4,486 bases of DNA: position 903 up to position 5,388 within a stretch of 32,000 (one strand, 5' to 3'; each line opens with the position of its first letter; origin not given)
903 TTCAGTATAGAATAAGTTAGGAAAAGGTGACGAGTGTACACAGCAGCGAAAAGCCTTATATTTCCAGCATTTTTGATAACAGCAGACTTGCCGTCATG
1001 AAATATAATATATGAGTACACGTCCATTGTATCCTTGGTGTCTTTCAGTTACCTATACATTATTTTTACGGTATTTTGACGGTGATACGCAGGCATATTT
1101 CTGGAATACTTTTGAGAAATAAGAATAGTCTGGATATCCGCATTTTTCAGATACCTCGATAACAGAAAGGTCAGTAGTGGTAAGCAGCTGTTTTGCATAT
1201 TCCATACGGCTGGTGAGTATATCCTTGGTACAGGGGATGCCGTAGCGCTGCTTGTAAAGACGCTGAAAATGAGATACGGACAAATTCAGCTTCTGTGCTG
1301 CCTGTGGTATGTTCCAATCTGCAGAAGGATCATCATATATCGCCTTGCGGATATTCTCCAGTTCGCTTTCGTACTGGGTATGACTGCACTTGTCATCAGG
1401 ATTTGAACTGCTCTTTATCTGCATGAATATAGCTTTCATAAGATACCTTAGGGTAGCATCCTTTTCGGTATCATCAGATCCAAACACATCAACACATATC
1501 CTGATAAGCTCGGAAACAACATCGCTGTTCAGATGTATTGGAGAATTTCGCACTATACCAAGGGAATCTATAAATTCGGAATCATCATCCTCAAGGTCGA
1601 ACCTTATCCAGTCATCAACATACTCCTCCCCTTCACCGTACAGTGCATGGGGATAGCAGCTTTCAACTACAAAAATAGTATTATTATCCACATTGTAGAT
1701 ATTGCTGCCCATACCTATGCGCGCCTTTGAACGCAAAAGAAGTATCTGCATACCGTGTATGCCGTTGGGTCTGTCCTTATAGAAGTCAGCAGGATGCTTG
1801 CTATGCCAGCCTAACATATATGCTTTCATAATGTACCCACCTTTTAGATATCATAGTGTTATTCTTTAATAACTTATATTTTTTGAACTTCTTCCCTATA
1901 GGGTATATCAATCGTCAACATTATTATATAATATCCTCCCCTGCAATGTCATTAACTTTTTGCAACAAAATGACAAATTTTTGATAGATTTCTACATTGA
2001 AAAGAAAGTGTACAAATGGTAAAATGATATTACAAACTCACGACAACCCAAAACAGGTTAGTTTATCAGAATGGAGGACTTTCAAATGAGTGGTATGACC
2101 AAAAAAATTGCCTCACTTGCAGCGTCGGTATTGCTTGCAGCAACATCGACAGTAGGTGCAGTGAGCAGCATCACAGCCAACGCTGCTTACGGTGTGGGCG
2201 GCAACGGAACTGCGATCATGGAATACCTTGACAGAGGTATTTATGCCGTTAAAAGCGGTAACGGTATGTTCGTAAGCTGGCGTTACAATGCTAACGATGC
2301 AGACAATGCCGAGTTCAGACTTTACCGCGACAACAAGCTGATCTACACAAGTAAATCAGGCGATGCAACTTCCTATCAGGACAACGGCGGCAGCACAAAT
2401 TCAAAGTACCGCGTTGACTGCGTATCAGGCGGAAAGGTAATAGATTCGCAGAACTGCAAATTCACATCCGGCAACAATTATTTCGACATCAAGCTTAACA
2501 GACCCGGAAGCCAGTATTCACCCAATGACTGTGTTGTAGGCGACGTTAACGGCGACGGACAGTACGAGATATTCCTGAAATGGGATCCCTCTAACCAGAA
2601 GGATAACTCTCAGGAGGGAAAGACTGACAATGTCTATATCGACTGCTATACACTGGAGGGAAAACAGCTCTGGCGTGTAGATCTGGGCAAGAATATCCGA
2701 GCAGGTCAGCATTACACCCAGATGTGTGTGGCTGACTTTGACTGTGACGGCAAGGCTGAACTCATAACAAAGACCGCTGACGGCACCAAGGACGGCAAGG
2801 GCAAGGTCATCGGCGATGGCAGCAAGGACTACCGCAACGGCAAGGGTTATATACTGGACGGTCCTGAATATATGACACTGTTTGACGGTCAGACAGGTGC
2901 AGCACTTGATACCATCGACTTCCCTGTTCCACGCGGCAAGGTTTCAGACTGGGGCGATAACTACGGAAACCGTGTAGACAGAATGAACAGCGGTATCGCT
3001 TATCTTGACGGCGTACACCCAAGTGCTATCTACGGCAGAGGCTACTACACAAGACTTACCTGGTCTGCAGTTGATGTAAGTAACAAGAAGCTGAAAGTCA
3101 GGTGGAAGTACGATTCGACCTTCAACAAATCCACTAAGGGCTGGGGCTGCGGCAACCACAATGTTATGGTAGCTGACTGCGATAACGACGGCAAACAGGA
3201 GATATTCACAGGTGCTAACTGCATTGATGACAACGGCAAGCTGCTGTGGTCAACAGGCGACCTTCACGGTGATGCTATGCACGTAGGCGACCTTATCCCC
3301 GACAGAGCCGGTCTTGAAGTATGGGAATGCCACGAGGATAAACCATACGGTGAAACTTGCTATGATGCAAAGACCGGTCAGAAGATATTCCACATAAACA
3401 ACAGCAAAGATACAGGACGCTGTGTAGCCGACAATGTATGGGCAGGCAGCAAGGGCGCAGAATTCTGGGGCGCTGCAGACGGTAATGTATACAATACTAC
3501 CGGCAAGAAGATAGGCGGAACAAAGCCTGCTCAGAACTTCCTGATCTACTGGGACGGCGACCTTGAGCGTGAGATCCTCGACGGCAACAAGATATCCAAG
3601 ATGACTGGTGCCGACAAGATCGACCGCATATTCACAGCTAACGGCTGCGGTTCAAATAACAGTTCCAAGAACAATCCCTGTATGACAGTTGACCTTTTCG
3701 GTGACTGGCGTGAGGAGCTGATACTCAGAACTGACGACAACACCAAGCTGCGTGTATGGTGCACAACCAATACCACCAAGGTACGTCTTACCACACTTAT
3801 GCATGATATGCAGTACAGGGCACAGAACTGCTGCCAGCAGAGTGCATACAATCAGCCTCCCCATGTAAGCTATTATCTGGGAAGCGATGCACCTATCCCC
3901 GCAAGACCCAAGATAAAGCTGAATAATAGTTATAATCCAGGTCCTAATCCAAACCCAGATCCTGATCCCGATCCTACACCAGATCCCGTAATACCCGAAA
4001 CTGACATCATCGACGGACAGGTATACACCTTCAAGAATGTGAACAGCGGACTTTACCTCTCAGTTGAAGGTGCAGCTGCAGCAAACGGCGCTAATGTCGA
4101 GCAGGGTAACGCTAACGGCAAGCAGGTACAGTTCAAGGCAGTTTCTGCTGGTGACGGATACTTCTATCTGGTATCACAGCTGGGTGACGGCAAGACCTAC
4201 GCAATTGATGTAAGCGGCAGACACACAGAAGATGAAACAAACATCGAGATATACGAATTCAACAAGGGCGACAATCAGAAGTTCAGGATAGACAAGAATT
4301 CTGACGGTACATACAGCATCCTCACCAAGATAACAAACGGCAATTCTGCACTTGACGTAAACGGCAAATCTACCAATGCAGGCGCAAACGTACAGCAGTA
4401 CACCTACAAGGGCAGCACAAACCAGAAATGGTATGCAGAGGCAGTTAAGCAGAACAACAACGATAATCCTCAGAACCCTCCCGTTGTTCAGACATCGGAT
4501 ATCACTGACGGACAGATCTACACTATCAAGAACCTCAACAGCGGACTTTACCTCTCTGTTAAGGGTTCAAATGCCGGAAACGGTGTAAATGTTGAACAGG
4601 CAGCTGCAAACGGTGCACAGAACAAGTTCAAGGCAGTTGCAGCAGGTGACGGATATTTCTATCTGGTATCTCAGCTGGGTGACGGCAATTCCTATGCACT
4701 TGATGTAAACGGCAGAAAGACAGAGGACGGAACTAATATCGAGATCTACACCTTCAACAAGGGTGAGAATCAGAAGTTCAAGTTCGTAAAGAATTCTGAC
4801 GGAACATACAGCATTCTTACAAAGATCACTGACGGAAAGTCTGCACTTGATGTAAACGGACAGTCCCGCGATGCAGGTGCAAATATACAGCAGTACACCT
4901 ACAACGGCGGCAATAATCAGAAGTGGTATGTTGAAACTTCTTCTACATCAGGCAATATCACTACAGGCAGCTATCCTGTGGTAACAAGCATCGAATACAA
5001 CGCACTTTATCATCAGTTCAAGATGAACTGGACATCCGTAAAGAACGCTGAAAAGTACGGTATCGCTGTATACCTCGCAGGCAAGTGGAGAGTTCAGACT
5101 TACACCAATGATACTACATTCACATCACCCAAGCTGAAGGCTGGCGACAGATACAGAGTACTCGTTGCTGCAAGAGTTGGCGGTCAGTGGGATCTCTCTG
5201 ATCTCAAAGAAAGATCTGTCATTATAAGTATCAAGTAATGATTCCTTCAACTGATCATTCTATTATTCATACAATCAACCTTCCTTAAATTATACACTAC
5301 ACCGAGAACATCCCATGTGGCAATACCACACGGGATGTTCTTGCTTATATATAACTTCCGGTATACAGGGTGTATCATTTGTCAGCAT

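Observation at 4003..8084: A 1.35-kb >99% identical cassette (CBM13-CBM13-Fn3-like plus stop, 3'UTR and terminator) is shared by two enzymes with unrelated catalytic cores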

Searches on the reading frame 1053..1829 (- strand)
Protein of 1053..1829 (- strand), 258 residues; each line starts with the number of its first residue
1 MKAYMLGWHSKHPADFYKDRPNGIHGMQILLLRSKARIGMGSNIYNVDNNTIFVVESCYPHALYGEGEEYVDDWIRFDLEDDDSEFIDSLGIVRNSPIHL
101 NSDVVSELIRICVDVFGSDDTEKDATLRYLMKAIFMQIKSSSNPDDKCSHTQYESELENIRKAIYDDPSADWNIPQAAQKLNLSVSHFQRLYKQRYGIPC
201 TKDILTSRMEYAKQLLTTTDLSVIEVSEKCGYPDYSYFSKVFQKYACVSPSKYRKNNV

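Call 5: search_protein_families(library=pfam, proteins=[window:1053-1829:-], max_evalue=0.01)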
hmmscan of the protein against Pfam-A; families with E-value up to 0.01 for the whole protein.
window:1053-1829:- (258 aa): 3 families
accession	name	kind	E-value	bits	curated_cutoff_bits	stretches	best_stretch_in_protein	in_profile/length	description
PF12833.13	HTH_18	-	4.3e-19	69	33.6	1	178-255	2-79/80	Helix-turn-helix domain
PF00165.29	HTH_AraC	-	8.6e-16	58.1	26.6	2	218-255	6-42/42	Bacterial regulatory helix-turn-helix proteins, AraC family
PF13384.12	HTH_23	-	0.0099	16.1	24.6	0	171-200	17-48/50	Homeodomain-like domain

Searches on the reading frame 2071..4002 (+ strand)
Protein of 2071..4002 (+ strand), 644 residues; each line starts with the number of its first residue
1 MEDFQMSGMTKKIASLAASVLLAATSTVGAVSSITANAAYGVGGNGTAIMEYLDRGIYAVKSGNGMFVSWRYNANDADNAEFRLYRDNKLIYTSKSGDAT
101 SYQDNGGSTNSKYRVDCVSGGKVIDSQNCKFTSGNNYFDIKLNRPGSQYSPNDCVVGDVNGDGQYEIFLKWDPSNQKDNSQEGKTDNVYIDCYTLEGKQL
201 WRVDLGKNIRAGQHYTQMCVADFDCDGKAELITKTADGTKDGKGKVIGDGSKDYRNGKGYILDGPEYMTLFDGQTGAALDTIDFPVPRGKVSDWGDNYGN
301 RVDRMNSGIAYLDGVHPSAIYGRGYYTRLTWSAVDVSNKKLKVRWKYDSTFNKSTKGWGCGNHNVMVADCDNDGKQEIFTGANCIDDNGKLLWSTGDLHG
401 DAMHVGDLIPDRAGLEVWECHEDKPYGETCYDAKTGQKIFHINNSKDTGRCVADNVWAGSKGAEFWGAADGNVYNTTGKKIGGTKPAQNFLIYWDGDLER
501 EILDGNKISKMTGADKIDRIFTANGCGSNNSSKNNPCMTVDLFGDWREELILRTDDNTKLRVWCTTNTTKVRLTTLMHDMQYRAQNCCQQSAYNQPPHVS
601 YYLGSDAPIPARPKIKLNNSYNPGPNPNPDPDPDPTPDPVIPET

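Call 39: search_solved_structures(query=window:2071-4002:+, max_evalue=0.00001)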
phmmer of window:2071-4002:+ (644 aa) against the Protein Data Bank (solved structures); distinct sequences matched with E-value up to 0.00001: 3.
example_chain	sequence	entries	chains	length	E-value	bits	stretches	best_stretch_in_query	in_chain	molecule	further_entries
4cag_A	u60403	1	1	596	1.1e-173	582.4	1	49-618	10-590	POLYSACCHARIDE LYASE FAMILY 11 PROTEIN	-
2zuy_A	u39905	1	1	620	2.2e-164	551.6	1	50-620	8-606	YesX protein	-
2z8r_A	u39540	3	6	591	3.8e-162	544.2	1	50-613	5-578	YesW protein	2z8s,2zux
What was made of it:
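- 2071..5238 (+): Gene 1: signal peptide - PL11 rhamnogalacturonan lyase (about 2218-3906) - Pro/Asp/Asn linker (3907-4002) - CBM13 - CBM13 - CBM37. The likely true start is ATG 2086, because ATG 2071 overlaps the RBS. PDB 4CAG, YesX and YesW at E <= 1e-162 (call 39).
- On PL11 rhamnogalacturonan lyase: PDB 4CAG 1e-173, YesX 2e-164 and YesW 4e-162 (call 39).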

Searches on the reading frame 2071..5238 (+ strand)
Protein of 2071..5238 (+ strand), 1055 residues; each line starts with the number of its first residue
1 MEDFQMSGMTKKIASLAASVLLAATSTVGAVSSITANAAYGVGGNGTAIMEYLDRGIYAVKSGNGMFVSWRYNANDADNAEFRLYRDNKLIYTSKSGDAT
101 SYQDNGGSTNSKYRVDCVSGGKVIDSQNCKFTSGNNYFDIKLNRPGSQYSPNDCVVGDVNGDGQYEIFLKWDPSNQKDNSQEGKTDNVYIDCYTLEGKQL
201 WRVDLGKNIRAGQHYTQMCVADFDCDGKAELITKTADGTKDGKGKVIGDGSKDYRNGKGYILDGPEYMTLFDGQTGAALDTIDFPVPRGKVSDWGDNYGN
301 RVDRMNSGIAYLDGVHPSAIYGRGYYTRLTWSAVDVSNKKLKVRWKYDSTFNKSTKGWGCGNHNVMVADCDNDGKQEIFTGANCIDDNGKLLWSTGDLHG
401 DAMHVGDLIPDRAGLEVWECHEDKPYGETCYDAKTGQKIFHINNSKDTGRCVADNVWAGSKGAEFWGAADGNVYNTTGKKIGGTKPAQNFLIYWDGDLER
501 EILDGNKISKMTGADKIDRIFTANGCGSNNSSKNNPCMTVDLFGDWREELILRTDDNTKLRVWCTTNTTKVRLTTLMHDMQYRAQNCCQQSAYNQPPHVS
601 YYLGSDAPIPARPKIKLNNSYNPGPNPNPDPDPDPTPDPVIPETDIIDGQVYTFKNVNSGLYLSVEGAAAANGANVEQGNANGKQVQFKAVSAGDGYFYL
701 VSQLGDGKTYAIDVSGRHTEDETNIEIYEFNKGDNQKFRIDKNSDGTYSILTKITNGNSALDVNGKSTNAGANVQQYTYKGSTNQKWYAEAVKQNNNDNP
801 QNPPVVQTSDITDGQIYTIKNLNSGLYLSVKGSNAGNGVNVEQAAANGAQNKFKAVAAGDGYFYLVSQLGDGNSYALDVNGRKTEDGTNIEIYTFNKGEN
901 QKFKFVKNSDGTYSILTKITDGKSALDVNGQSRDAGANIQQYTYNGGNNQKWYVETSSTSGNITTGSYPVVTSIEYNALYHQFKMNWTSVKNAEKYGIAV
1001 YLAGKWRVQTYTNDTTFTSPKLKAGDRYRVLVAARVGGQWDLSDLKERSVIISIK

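Call 5: search_protein_families(library=pfam, proteins=[window:2071-5238:+], max_evalue=0.01)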
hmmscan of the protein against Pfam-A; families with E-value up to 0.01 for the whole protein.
window:2071-5238:+ (1055 aa): 7 families
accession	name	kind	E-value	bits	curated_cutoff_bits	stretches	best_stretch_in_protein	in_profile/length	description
PF21348.3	RGL11_C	-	2.5e-198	660.3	27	1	148-612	21-489/490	Rhamnogalacturonan lyase family 11, C-terminal domain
PF14200.12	RicinB_lectin_2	-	1.1e-44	151.5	25.6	4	812-893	11-89/89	Ricin-type beta-trefoil lectin domain-like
PF00652.28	Ricin_B_lectin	-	9.7e-23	81.2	29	2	817-952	3-126/126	Ricin-type beta-trefoil lectin domain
PF18370.7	RGI_lyase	-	8e-22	77.8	27.8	1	50-125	3-78/86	Rhamnogalacturonan I lyases beta-sheet domain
PF01839.29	FG-GAP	-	1.5e-06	28.4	22.1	0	216-246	3-34/37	FG-GAP repeat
PF13517.12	FG-GAP_3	-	7.6e-06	26.9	26.9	0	338-379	15-60/61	FG-GAP-like repeat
PF24208.1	Beta-tre_PLH30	-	0.0064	16.9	27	0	652-753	1-102/130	Endo-acting ulvan lyase beta-trefoil domain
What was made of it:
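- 2071..5238 (+): Pfam RGL11_C E 2.5e-198 (call 5).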

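Call 10: find_encoding_contigs(protein=window:2071-5238:+, flank=10000, max_places=10)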
Protein window:2071-5238:+ (1055 aa): no gene with exactly this product is on record in the collection.

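Call 13: find_related_loci(query=window:2071-5235:+, collection=genome_contigs, flank=10000)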
Query window:2071-5235:+ (1055 aa) in genome_contigs; peptide patterns used: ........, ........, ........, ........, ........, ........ (x = any residue, [..] = any of these).
205 stretches matched a pattern; 200 encode a relative of the query (tblastn E <= 1e-3); the best 80 are kept; 80 distinct loci.
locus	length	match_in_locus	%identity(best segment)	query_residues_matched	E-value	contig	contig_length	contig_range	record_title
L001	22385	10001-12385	78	6-955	0e+0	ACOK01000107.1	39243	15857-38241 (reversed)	Ruminococcus flavefaciens FD-1 Contig112, whole genome shotgun sequence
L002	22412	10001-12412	76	2-955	0e+0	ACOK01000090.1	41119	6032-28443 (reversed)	Ruminococcus flavefaciens FD-1 Contig95, whole genome shotgun sequence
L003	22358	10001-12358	75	26-955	0e+0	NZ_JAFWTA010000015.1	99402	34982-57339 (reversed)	MAG: Ruminococcus sp. isolate RGIG6044 Sheep_Omasum-4__c252987, whole genome shotgun sequence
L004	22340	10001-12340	76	34-959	0e+0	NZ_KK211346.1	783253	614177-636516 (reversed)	Ruminococcus flavefaciens ND2009 T488DRAFT_scaffold00001.1, whole genome shotgun sequence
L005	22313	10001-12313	76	34-956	0e+0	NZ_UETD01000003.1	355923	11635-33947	Ruminococcus flavefaciens strain SAb67, whole genome shotgun sequence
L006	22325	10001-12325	76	34-954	0e+0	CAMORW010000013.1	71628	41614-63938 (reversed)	MAG: Ruminococcus flavefaciens isolate SRR873602_bin.161_metaWRAP_v1.3_MAG genome assembly, contig: NODE_428_length_7162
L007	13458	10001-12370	74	2-960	0e+0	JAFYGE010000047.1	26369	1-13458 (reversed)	MAG: Ruminococcus sp. isolate RGIG7061 Sheep_Rumen.Co__c2067185, whole genome shotgun sequence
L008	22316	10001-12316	76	34-959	0e+0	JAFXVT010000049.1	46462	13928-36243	MAG: Ruminococcus sp. isolate RGIG6790 Sheep_Rumen-3__c1157632, whole genome shotgun sequence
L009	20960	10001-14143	88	5-1055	0e+0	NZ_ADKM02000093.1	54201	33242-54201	Ruminococcus albus 8 contig00066, whole genome shotgun sequence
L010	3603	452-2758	73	31-955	0e+0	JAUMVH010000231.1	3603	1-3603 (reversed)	MAG: Ruminococcus sp. isolate S12M_St_23 NODE_11511_length_3603_cov_4.635006, whole genome shotgun sequence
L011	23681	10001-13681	89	2-1055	0e+0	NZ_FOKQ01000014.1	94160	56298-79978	Ruminococcus albus strain AR67, whole genome shotgun sequence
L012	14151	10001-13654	87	6-973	0e+0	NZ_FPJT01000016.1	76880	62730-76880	Ruminococcus sp. XPD3002, whole genome shotgun sequence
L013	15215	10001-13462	87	2-974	0e+0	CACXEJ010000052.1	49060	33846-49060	MAG: Ruminococcus flavefaciens isolate RUG11186 genome assembly, contig: RUG11186_asm_52, whole genome shotgun sequence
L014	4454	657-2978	71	31-960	0e+0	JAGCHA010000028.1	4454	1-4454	MAG: Ruminococcus sp. isolate RGIG9784 Yak_Omasum.Co__c914960, whole genome shotgun sequence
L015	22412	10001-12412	72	6-966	0e+0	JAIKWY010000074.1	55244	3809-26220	MAG: Oscillospiraceae bacterium isolate RUI441 k141_10686981_flag=0_multi=12.9956_len=55244, whole genome shotgun sequen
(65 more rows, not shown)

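Call 42: find_encoding_contigs(protein=window:2086-5238:+, flank=10000, max_places=6)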
Protein window:2086-5238:+ (1050 aa): no gene with exactly this product is on record in the collection.

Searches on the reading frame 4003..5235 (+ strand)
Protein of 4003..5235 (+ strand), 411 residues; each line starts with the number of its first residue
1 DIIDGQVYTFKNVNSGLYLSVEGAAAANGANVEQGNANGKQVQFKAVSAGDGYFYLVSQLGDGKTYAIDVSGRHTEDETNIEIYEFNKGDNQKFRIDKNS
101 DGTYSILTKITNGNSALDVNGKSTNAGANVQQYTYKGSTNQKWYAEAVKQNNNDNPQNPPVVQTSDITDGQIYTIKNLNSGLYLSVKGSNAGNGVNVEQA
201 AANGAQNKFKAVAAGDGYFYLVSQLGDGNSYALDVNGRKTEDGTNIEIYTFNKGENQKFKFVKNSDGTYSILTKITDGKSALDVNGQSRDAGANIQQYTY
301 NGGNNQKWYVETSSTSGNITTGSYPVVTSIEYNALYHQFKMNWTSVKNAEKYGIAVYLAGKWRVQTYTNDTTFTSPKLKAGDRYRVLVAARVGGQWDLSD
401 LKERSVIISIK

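Call 12: find_homologous_proteins(query=window:4003-5235:+, max_evalue=1e-10)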
Query window:4003-5235:+ (411 aa): 131 proteins with E <= 1e-10 among 8000 candidates; the best 120 are listed.
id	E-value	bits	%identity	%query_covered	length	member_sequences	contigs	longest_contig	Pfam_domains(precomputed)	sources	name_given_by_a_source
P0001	1.2e-68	250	76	38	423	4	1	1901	PF21348.4,PF14200.13,PF00652.29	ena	-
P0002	2.8e-67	246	74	37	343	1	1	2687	PF21348.4,PF14200.13,PF00652.29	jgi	jgi:rhamnogalacturonan endolyase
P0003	2.8e-67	246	42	75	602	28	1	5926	PF21348.4,PF00404.25,PF14200.13,PF00652.29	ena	-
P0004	3.4e-64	236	64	42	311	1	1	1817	PF14200.13,PF00652.29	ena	-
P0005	2.8e-61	226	67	37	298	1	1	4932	PF00404.25,PF14200.13,PF00652.29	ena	-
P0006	7.8e-57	211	59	38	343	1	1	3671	PF14200.13,PF00652.29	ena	-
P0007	1.3e-55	207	57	38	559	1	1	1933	PF21348.4,PF14200.13,PF00652.29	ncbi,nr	ncbi:MAG: cellulose 1,4-beta-cellobiosidase, partial [Ruminococcus sp.]|nr:cellulose 1,4-beta-cellob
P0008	9.0e-54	201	42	74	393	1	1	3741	PF14200.13,PF00652.29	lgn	-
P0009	3.7e-51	193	39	71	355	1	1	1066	PF24208.2,PF14200.13,PF00652.29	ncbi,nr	ncbi:MAG: RICIN domain-containing protein, partial [Oscillospiraceae bacterium]|nr:RICIN domain-cont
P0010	5.4e-51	192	54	40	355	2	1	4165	PF00404.25,PF14200.13,PF19040.7,PF13472.13,PF00652.29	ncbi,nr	ncbi:MAG: RICIN domain-containing protein, partial [Ruminococcus sp.]|nr:RICIN domain-containing pro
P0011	5.0e-50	189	50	35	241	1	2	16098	PF14200.13,PF00652.29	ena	-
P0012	1.4e-48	184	52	40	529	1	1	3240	PF00404.25,PF14200.13,PF19040.7,PF13472.13,PF00652.29,PF21254.4,PF00657.29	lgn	-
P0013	7.1e-48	182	38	72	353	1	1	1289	PF00404.25,PF14200.13,PF00652.29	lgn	-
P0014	7.2e-47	179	54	38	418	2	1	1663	PF00404.25,PF14200.13,PF19040.7,PF13472.13,PF00652.29,PF00657.29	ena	-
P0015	7.9e-47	179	59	36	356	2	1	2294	PF00404.25,PF14200.13,PF19040.7,PF13472.13,PF00652.29,PF00657.29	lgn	-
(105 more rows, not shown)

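Call 41: search_solved_structures(query=window:4003-5235:+, max_evalue=0.001)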
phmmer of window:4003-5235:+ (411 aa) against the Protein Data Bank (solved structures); distinct sequences matched with E-value up to 0.001: 11.
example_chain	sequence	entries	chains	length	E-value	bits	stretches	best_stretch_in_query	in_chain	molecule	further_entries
3pg0_A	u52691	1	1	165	5.4e-30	108.2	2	212-309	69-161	ThreeFoil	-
8bad_A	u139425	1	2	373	2.9e-13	53.1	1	5-145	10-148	Binary toxin A-like protein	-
3vsf_A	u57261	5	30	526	2.5e-12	50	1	167-314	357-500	Ricin B lectin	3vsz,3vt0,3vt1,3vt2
3wmy_A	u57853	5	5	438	1.6e-09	40.8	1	232-347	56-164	Extracellular exo-alpha-L-arabinofuranosidase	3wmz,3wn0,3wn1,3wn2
9s11_A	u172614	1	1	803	4.2e-09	39.4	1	230-312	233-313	Ricin B lectin domain-containing protein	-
1knl_A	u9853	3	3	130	5.2e-08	35.8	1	226-315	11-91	ENDO-1,4-BETA-XYLANASE A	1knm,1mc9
7y78_A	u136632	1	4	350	5.2e-06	29.2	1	16-156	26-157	Toxin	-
2d1z_A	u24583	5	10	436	8.8e-06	28.5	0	226-314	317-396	ENDO-1,4-BETA-D-XYLANASE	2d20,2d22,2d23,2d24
5gqd_A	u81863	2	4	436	8.8e-06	28.5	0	226-314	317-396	Beta-xylanase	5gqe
1isv_A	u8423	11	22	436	8.8e-06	28.5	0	226-314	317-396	endo-1,4-beta-D-xylanase | ENDO-1,4-BETA-XYLANASE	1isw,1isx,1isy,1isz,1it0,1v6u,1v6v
4g9m_A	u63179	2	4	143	4.4e-05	26.2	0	170-263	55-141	agglutinin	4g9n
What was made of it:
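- On CBM13 (ricin-type beta-trefoil): PDB hits include xylanase CBM13 modules 1KNL and 1ISV, and 3VSF (call 41).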
